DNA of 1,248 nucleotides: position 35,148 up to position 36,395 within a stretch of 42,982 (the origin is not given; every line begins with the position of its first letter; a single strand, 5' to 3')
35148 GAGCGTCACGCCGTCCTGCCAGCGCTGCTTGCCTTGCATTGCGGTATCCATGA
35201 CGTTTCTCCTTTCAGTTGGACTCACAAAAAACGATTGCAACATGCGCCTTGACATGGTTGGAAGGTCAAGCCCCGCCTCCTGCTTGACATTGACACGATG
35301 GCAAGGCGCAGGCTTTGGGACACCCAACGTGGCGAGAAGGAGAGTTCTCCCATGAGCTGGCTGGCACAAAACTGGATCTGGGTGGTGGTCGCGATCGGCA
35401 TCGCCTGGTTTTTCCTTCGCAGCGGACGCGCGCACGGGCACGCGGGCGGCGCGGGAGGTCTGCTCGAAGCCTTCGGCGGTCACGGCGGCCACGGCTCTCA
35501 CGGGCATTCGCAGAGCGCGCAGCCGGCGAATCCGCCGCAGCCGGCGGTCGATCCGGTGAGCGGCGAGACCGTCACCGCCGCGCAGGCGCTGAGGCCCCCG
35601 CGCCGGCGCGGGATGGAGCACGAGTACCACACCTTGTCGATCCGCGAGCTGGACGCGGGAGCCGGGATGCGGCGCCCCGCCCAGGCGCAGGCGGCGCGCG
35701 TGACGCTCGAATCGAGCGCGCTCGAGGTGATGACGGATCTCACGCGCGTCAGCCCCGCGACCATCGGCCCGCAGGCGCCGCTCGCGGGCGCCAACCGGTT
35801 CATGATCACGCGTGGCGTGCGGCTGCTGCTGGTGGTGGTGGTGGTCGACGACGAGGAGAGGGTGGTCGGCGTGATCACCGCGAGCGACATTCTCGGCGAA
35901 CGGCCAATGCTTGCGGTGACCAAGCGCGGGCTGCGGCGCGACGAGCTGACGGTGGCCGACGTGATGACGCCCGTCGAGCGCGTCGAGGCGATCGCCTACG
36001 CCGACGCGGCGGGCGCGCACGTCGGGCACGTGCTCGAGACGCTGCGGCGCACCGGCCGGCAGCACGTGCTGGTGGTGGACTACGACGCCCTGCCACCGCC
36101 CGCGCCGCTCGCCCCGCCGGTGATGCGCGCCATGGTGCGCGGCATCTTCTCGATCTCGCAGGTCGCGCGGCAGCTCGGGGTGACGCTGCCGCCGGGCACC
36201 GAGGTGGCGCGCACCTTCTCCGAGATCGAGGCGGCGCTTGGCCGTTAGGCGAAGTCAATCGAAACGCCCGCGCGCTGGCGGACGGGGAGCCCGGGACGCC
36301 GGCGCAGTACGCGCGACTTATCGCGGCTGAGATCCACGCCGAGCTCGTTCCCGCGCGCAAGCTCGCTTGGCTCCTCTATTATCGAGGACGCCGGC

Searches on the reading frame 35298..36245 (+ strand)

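Call 63: search_protein_families(library=pfam, proteins=[window:35298-36245:+], max_evalue=0.0001)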
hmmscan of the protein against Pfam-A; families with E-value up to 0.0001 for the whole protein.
window:35298-36245:+ (316 aa): 1 family
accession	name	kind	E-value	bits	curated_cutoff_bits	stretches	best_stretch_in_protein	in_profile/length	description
PF00571.33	CBS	-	6.5e-09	36.4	24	1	147-200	3-53/57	CBS domain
